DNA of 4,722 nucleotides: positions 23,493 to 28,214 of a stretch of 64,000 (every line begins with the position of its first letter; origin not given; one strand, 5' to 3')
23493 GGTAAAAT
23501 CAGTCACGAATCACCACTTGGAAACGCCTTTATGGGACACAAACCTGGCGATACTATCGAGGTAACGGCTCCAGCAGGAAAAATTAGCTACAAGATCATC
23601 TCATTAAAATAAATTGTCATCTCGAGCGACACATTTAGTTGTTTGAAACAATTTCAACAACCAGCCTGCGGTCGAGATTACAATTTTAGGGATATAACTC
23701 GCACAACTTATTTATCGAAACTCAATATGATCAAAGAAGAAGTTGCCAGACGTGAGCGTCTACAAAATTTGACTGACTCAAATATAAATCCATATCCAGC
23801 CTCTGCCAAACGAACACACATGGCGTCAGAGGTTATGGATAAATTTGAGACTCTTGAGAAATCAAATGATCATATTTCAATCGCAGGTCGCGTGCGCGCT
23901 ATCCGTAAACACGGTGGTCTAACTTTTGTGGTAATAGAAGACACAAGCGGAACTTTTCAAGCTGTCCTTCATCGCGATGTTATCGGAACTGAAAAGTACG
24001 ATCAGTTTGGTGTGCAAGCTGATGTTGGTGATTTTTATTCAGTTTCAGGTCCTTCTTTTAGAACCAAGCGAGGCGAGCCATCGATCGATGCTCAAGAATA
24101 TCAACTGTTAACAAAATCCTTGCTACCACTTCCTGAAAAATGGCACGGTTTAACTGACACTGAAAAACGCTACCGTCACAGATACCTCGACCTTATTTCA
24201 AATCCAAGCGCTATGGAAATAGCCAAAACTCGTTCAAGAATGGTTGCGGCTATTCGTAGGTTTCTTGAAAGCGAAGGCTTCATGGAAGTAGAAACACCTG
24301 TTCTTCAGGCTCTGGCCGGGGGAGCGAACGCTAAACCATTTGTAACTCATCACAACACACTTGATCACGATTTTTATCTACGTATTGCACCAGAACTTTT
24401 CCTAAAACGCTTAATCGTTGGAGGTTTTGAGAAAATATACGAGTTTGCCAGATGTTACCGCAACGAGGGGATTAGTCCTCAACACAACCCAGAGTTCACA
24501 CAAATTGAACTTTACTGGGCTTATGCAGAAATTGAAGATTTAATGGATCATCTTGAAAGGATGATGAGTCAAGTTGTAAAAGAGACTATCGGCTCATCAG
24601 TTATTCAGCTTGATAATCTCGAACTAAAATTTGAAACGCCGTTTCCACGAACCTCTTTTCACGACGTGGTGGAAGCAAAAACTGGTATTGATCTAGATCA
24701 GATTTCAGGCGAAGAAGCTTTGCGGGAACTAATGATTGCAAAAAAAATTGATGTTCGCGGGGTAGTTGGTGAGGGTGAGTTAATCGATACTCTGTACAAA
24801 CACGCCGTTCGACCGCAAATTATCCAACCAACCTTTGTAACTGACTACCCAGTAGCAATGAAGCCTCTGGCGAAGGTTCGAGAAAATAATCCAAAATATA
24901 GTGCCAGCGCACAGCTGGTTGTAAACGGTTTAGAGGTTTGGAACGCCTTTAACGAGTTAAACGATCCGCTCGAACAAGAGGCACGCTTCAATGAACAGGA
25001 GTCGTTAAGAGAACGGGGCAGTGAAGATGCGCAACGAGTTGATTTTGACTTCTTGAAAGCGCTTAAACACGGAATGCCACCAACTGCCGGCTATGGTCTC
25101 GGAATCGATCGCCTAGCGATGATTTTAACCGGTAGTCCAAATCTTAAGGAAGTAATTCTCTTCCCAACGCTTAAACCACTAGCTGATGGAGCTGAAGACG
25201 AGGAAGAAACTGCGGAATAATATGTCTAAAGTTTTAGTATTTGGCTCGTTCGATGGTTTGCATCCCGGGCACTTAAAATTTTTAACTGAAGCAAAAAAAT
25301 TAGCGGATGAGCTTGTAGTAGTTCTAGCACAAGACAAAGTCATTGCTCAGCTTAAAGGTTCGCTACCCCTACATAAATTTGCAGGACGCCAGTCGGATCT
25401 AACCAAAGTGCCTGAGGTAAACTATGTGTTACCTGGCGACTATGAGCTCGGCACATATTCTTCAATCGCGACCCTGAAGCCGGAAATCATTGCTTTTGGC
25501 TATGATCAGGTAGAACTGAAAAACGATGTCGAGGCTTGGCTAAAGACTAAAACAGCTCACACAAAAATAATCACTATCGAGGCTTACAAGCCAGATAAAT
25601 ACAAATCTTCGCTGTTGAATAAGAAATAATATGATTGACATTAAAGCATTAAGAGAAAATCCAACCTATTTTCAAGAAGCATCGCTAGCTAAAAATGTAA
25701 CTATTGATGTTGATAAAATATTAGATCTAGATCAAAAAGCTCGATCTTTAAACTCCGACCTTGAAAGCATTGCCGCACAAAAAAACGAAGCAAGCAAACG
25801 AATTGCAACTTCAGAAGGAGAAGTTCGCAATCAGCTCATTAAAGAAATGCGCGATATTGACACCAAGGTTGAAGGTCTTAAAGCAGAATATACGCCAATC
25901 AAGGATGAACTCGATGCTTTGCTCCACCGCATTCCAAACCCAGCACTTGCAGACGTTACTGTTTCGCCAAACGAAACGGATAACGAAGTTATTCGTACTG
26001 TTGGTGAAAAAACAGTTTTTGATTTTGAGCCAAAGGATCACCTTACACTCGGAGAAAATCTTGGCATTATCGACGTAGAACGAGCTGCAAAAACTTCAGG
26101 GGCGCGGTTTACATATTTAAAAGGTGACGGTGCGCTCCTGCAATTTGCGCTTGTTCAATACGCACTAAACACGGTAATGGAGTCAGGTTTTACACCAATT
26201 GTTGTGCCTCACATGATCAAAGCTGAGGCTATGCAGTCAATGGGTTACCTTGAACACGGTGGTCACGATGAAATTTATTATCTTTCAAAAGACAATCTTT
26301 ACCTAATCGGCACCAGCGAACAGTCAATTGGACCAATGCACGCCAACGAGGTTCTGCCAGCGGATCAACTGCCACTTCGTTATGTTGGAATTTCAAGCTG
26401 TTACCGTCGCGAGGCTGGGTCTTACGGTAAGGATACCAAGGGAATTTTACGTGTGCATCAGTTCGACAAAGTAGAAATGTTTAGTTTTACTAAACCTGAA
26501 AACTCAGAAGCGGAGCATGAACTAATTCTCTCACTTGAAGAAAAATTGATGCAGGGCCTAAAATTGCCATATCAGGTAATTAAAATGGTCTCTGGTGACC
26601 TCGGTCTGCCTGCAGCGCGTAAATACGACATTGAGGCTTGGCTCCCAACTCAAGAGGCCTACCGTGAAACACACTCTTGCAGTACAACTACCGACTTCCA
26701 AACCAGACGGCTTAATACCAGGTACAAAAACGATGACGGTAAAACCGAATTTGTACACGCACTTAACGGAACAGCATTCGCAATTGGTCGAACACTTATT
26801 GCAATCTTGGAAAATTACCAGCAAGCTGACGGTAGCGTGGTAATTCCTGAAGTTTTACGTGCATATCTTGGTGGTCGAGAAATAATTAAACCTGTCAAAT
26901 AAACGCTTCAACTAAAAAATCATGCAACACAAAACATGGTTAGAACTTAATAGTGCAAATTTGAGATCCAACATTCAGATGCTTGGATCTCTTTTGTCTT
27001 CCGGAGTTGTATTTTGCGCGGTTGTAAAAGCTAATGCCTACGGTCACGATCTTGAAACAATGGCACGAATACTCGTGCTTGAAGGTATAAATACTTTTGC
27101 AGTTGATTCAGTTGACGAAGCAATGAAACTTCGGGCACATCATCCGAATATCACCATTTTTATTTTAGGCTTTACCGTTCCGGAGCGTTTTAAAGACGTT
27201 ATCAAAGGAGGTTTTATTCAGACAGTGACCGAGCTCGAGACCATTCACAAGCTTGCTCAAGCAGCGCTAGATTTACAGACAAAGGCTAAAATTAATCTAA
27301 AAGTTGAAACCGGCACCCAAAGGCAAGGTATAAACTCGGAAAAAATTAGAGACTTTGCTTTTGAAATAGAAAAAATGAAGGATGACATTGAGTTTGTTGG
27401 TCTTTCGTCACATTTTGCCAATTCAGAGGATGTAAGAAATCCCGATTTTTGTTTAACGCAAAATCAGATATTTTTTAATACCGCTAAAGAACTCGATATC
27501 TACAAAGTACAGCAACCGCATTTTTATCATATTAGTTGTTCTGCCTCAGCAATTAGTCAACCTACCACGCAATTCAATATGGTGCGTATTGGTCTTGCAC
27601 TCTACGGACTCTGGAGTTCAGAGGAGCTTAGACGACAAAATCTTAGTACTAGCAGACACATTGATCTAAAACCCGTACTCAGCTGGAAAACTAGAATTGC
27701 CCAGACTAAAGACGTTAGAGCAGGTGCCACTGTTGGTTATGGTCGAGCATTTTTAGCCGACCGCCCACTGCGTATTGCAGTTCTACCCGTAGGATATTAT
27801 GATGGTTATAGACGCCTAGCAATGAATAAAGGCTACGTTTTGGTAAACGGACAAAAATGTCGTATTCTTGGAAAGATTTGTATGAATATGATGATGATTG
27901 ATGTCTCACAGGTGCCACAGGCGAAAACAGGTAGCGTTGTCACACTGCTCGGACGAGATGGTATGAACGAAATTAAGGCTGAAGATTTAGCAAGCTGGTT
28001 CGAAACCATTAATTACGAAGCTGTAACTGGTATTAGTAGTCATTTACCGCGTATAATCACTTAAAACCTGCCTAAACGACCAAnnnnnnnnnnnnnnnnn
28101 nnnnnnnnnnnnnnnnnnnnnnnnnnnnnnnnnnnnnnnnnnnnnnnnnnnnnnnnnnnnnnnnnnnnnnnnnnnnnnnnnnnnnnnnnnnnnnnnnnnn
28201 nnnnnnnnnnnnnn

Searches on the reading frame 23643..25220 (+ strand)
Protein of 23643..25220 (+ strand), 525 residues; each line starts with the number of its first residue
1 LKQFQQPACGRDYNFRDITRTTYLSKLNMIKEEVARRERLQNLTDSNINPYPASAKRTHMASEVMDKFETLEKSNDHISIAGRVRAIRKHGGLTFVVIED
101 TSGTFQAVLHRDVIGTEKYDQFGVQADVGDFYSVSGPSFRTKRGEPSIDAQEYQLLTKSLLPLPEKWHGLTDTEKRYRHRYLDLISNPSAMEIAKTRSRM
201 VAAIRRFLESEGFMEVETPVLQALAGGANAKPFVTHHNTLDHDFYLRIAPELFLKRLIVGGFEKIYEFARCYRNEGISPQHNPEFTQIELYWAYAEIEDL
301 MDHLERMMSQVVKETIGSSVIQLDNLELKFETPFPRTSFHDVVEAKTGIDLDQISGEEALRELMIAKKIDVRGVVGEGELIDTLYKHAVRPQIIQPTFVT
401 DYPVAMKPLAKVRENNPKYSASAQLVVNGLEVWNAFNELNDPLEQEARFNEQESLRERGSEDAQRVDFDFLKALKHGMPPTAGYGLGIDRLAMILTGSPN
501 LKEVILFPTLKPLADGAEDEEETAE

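Call 13: search_protein_families(library=pfam, proteins=[window:23643-25220:+])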
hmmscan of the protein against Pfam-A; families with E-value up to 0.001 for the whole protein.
window:23643-25220:+ (525 aa): 3 families
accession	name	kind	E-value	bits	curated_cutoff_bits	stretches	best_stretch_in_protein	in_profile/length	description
PF00152.25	tRNA-synt_2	-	5.9e-90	301.9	25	1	173-510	2-307/308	tRNA synthetases class II (D, K and N)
PF01336.31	tRNA_anti-codon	-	3e-14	53.1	27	1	78-156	1-75/75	OB-fold nucleic acid binding domain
PF01409.25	tRNA-synt_2d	-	8.4e-09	35.7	19.8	1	265-333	105-172/246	tRNA synthetases class II core domain (F)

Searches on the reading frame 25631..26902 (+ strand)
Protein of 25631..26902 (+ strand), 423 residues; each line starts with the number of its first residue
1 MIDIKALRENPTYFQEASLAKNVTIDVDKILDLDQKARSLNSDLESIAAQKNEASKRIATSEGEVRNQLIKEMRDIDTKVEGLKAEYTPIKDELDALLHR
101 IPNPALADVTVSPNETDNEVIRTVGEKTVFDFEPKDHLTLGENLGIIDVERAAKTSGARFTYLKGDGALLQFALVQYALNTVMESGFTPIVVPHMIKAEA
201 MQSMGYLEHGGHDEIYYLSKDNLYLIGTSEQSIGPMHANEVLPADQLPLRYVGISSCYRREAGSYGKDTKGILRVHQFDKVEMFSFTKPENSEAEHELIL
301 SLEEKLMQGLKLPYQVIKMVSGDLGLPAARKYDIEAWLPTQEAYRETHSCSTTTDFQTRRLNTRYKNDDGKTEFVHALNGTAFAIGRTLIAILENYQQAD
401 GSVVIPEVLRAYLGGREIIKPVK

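Call 13: search_protein_families(library=pfam, proteins=[window:25631-26902:+])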
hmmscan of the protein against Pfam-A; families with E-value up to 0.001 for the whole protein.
window:25631-26902:+ (423 aa): 2 families
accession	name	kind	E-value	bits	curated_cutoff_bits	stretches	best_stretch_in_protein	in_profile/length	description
PF00587.30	tRNA-synt_2b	-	5.3e-38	131.3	29.3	1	220-396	8-179/179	tRNA synthetase class II core domain (G, H, P, S and T)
PF02403.27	Seryl_tRNA_N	-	6.9e-22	78.2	28.2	1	1-103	1-106/108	Seryl-tRNA synthetase N-terminal domain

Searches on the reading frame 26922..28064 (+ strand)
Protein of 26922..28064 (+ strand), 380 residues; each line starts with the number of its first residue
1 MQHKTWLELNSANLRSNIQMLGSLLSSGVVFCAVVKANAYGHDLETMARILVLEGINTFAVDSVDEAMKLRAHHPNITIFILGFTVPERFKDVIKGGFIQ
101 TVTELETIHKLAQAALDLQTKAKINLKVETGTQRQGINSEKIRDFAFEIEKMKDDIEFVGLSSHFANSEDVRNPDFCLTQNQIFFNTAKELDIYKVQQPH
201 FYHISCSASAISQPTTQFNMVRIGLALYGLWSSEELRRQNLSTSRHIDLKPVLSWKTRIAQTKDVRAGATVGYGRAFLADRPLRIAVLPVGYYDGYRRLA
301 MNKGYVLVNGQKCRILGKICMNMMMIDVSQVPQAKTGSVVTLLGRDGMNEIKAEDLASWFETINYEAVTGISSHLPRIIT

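Call 13: search_protein_families(library=pfam, proteins=[window:26922-28064:+])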
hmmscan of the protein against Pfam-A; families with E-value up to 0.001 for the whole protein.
window:26922-28064:+ (380 aa): 2 families
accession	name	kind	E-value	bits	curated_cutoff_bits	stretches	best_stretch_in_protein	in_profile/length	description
PF01168.26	Ala_racemase_N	-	1.1e-46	159.8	24.1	1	10-230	2-218/220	Alanine racemase, N-terminal domain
PF00842.27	Ala_racemase_C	-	1e-45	154.8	25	1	252-378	1-126/127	Alanine racemase, C-terminal domain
